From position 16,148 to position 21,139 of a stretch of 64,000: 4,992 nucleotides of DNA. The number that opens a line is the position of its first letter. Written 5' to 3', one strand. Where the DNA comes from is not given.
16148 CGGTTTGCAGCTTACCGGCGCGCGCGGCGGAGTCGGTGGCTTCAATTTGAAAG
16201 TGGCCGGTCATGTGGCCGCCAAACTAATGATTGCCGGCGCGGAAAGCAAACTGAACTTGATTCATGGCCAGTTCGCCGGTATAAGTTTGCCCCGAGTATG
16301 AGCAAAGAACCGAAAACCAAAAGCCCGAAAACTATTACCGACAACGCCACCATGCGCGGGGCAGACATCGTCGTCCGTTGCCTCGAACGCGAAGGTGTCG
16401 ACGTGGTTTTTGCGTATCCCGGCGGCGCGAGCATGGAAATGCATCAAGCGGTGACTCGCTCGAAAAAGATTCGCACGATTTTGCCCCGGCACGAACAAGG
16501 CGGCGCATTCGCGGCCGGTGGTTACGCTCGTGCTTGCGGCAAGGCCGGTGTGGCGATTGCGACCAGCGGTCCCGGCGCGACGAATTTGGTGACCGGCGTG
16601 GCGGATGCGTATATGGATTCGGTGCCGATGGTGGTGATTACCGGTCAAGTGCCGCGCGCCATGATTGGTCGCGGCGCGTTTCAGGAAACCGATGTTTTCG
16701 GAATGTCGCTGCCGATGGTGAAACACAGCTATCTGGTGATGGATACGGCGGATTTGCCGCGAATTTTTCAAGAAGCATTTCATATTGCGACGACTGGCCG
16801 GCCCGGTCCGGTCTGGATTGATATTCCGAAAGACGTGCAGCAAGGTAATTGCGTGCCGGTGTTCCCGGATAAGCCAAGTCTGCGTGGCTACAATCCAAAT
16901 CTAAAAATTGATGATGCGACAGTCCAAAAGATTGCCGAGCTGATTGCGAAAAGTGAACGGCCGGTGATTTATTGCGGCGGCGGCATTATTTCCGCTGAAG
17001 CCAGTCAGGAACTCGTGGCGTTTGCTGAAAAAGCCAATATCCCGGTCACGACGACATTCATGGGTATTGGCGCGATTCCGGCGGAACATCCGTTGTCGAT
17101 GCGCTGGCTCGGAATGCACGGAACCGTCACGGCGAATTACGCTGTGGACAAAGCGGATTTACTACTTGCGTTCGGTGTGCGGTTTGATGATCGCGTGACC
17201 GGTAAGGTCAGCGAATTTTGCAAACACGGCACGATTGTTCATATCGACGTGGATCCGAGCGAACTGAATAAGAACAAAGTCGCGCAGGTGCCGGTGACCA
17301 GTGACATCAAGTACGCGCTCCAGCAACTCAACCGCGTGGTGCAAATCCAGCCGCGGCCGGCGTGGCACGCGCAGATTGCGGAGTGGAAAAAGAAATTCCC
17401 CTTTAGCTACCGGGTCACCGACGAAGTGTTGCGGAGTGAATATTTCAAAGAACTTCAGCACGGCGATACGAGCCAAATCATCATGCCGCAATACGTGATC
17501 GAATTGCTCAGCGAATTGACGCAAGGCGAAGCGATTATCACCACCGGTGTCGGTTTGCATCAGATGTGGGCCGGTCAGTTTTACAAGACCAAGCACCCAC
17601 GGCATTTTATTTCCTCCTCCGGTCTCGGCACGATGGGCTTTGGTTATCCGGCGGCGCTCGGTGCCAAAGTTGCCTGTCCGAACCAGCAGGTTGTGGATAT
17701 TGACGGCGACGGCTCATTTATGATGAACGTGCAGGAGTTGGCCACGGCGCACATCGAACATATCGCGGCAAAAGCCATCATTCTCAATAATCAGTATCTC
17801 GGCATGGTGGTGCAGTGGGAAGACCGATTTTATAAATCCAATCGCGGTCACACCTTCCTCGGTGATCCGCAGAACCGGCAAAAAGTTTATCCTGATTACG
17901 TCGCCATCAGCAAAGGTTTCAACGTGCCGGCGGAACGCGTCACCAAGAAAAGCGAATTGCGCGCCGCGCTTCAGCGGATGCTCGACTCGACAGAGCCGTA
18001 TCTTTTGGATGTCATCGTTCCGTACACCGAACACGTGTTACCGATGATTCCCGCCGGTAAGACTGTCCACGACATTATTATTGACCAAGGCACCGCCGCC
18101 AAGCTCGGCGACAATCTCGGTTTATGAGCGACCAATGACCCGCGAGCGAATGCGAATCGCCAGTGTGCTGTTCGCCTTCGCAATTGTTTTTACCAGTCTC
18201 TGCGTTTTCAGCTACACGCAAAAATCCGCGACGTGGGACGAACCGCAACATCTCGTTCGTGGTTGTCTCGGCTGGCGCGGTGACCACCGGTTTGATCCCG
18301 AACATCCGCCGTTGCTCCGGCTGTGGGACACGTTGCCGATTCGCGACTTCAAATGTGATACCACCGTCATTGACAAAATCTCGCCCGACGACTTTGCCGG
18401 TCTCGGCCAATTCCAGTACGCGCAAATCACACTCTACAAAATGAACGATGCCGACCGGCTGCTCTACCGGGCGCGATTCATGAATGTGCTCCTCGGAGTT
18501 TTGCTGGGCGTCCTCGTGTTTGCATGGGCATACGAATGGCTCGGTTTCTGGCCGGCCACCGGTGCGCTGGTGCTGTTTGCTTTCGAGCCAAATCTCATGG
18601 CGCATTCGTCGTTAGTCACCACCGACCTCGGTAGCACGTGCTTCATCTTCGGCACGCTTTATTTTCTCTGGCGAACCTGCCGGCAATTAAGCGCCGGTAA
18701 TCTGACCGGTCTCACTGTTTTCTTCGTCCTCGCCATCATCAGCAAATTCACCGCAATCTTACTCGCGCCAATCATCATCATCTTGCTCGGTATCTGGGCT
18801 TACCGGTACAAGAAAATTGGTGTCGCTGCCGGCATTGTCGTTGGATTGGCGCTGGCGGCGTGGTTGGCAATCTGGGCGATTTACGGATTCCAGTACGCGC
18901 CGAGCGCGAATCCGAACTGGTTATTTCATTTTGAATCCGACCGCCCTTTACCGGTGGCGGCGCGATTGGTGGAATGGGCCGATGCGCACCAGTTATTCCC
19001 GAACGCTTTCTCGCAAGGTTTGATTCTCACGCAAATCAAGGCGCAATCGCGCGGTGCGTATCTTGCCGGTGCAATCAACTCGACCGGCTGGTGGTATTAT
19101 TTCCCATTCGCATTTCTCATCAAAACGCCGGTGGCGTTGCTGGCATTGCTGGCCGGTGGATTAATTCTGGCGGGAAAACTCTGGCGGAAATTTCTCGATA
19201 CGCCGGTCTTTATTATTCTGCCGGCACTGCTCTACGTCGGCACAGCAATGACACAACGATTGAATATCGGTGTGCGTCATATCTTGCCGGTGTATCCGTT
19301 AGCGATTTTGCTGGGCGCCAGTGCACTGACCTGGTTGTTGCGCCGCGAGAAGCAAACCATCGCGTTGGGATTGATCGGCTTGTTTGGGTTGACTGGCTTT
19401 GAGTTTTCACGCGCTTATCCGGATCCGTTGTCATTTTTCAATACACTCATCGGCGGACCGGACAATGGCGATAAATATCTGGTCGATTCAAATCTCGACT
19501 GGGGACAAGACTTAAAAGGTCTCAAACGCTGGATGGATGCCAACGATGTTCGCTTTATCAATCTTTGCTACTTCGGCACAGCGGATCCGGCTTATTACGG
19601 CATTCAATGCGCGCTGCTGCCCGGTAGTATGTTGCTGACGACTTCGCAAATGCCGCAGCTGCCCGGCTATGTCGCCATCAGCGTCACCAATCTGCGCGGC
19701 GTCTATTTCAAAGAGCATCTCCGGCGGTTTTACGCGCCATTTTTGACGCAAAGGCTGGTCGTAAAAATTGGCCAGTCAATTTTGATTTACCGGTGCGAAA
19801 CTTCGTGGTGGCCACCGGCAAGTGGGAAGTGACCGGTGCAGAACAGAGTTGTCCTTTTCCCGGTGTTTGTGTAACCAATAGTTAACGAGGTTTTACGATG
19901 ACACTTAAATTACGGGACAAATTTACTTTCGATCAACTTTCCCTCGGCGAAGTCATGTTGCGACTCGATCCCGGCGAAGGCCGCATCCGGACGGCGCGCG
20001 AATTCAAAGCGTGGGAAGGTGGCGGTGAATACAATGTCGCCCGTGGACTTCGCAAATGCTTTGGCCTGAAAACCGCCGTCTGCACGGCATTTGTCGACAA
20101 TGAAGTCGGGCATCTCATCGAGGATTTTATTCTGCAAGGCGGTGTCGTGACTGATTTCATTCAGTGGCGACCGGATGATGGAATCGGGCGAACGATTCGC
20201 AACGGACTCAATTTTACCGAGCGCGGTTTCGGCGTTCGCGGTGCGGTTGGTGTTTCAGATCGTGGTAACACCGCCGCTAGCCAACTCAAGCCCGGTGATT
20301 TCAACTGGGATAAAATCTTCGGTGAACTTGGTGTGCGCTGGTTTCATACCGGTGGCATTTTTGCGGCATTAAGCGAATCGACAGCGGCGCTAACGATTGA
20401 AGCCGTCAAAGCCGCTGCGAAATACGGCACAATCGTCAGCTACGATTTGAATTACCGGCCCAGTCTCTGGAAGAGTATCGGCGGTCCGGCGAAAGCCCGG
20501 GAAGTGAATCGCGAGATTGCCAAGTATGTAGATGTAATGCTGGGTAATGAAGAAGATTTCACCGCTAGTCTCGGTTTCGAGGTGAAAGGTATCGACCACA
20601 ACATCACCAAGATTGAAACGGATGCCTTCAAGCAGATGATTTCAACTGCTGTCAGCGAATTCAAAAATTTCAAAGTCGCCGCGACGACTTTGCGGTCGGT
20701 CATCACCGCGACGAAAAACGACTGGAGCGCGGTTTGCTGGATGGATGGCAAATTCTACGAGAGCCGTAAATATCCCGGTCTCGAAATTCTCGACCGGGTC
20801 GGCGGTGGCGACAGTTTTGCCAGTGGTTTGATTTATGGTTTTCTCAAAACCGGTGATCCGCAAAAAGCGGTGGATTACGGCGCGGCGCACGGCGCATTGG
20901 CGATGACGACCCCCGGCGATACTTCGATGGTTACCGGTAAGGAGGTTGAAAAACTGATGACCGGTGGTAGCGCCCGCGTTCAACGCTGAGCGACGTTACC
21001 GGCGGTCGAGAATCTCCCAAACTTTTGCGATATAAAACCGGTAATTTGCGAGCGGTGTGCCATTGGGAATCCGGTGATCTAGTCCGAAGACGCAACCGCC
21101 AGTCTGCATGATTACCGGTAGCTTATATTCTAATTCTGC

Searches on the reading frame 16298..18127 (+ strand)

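Call 8: search_protein_families(library=pfam, proteins=[window:16298-18127:+], max_evalue=0.001)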
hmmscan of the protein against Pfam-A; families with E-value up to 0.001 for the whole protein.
window:16298-18127:+ (609 aa): 3 families
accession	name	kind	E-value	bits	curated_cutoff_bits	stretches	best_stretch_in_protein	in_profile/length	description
PF00205.28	TPP_enzyme_M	-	1.1e-49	168.1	30.4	1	209-344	1-137/137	Thiamine pyrophosphate enzyme, central domain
PF02775.26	TPP_enzyme_C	-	3.1e-45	154.1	21.9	1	417-572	1-151/151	Thiamine pyrophosphate enzyme, C-terminal TPP binding domain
PF02776.23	TPP_enzyme_N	-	4.3e-39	133.4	26.8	1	19-135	1-118/119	Thiamine pyrophosphate enzyme, N-terminal TPP binding domain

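Call 100: search_protein_families(library=ncbifam, proteins=[window:16298-18127:+], max_evalue=0.00001)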
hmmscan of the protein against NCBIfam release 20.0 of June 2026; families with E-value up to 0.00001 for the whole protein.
window:16298-18127:+ (609 aa): 54 families (the best 25 are shown)
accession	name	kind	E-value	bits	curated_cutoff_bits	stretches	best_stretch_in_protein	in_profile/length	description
NF004710.0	PRK06048.1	equivalog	1.5e-219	730.2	976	1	17-594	6-557/561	acetolactate synthase large subunit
TIGR00118.1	acolac_lg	equivalog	5.8e-216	718.3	538.35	1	19-594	1-554/557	biosynthetic-type acetolactate synthase large subunit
NF005651.0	PRK07418.1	subfamily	8.2e-197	655.2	942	1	5-594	5-579/617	acetolactate synthase large subunit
NF005860.0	PRK07789.1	equivalog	7.6e-196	652.1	881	1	5-602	20-606/615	acetolactate synthase large subunit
NF006524.0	PRK08978.1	equivalog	9.6e-195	648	738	1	19-594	1-544/548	acetolactate synthase 2 catalytic subunit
NF005228.0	PRK06725.1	equivalog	1.3e-191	637.7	991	1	15-596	12-567/571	acetolactate synthase large subunit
NF004919.0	PRK06276.1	equivalog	8.7e-190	631.9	866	1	19-597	1-560/582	acetolactate synthase large subunit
NF006319.0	PRK08527.1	equivalog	3.7e-188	626.5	905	1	18-597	3-561/565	acetolactate synthase large subunit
NF005824.0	PRK07710.1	equivalog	4.6e-187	622.8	976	1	10-593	8-567/573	acetolactate synthase large subunit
NF006016.1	PRK08155.1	equivalog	4.8e-182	606.2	870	1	18-594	2-552/554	acetolactate synthase large subunit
NF006581.0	PRK09107.1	equivalog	3e-176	587.2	974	1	14-597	6-576/595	acetolactate synthase 3 large subunit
NF005058.0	PRK06466.1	equivalog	4.2e-173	576.9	951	1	18-598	3-571/574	acetolactate synthase 3 large subunit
NF005584.0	PRK07282.1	equivalog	1e-170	569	970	1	15-594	6-560/566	acetolactate synthase large subunit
NF005409.0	PRK06965.1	equivalog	4.4e-163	543.8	1035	1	8-595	10-582/587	acetolactate synthase 3 catalytic subunit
NF006525.0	PRK08979.1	equivalog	4.2e-158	527.3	1084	1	19-595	4-566/572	acetolactate synthase 3 large subunit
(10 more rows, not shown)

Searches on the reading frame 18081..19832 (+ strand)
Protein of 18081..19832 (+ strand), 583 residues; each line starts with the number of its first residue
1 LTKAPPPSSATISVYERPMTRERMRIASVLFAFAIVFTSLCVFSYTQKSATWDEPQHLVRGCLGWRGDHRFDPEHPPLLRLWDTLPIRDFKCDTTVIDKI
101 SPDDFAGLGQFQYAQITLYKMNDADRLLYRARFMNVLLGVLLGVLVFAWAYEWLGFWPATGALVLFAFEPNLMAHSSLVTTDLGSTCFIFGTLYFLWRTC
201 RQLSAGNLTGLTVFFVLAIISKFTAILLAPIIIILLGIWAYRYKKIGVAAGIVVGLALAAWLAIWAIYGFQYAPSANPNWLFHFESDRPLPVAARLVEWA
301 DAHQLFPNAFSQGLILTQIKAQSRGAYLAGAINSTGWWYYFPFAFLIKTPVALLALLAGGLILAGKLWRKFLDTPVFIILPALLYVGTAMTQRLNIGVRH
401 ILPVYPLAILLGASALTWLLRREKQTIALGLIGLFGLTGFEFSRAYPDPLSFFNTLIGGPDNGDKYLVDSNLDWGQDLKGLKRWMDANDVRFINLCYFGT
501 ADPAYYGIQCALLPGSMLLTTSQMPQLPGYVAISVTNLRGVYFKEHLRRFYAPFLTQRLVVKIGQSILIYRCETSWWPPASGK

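Call 8: search_protein_families(library=pfam, proteins=[window:18081-19832:+], max_evalue=0.001)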
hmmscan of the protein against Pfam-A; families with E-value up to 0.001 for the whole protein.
window:18081-19832:+ (583 aa): 1 family
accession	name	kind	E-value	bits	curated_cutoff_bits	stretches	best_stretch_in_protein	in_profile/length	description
PF13231.12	PMT_2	-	5e-08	33.7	26.1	1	131-265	24-160/160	Dolichyl-phosphate-mannose-protein mannosyltransferase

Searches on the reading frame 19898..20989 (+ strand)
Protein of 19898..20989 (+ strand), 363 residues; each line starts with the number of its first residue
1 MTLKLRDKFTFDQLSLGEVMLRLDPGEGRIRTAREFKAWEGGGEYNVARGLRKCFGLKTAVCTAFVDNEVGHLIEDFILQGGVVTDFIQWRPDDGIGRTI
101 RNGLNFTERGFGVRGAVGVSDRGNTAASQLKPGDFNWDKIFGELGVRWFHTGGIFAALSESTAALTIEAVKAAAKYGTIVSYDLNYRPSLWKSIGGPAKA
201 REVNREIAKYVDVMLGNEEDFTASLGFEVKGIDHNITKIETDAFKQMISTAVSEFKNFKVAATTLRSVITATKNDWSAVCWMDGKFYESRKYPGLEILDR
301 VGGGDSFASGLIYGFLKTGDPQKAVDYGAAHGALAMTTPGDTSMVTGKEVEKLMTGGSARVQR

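Call 3: search_protein_families(library=pfam, proteins=[window:19898-20989:+], max_evalue=0.01)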
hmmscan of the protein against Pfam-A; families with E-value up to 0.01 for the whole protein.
window:19898-20989:+ (363 aa): 1 family
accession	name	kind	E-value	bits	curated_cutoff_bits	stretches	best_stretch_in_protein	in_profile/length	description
PF00294.29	PfkB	-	1.8e-17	64.1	25.8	1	16-343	7-297/302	pfkB family carbohydrate kinase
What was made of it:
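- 19898..20989 (+): PfkB-family sugar-acid kinase (KDG-kinase-like), convergent with UROD2. Pfam PfkB: call 3.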

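Call 4: search_protein_families(library=ncbifam, proteins=[window:19898-20989:+], max_evalue=0.01)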
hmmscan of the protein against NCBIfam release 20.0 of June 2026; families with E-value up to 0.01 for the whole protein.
window:19898-20989:+ (363 aa): 18 families
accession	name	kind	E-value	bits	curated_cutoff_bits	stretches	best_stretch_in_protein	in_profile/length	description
NF041633.1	trifunc_aldol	exception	2.5e-86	290.4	700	1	14-363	245-580/580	KHG/KDPG aldolase/sugar kinase fusion protein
NF041332.1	KDG_KDGal_kin_Halo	equivalog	6.5e-44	150.7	440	1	13-362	4-319/320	bifunctional 2-dehydro-3-deoxygluconokinase/2-dehydro-3-deoxygalactonokinase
TIGR04382.1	myo_inos_iolC_N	equivalog_domain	6.3e-30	104.5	300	1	28-353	21-308/309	5-dehydro-2-deoxygluconokinase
NF040938.1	KDG_KDGal_kin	equivalog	8.6e-21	74.3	400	1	15-354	3-303/305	bifunctional 2-dehydro-3-deoxygluconokinase/2-dehydro-3-deoxygalactonokinase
NF006957.1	PRK09434.1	equivalog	2.6e-09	37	450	1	41-342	27-293/302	fructokinase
NF047869.1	myo_kin_aldol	exception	3.7e-09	35.5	600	1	29-354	27-331/586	bifunctional 5-dehydro-2-deoxygluconokinase/5-dehydro-2-deoxyphosphogluconate aldolase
NF053626.1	RibKinHalex1628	equivalog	5.4e-09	36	330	1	291-355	224-292/293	ATP-dependent ribose-1-phosphate kinase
TIGR03168.1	1-PFK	subfamily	1.3e-07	30.8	216.4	1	291-354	237-299/305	hexose kinase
NF007321.0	PRK09813.1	equivalog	2.1e-07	30.7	247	1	266-337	186-256/261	fructoselysine 6-kinase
TIGR03828.1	pfkB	equivalog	5.8e-07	28.8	292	1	289-353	235-298/305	1-phosphofructokinase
TIGR02152.1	D_ribokin_bact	equivalog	5.8e-06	25.8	299.65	1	247-351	189-297/298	ribokinase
NF052444.1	DhDoxglucKinKdgK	equivalog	6.2e-06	25.8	400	1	154-217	135-195/303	2-dehydro-3-deoxygluconokinase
NF041134.1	R1P_kin_Thcocales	equivalog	1.2e-05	24.9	500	1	282-346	210-273/291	ADP-dependent ribose-1-phosphate kinase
NF007068.0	PRK09513.1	equivalog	3.4e-05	23.2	432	1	280-337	230-287/312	1-phosphofructokinase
NF041320.1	pfkB_Halo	equivalog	7.2e-05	22.3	400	0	293-342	234-283/302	1-phosphofructokinase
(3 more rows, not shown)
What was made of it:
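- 19898..20989 (+): NCBIfam matches to KDG/KDGal kinase and to a KDPG aldolase/kinase fusion, all below cut-off: call 4.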
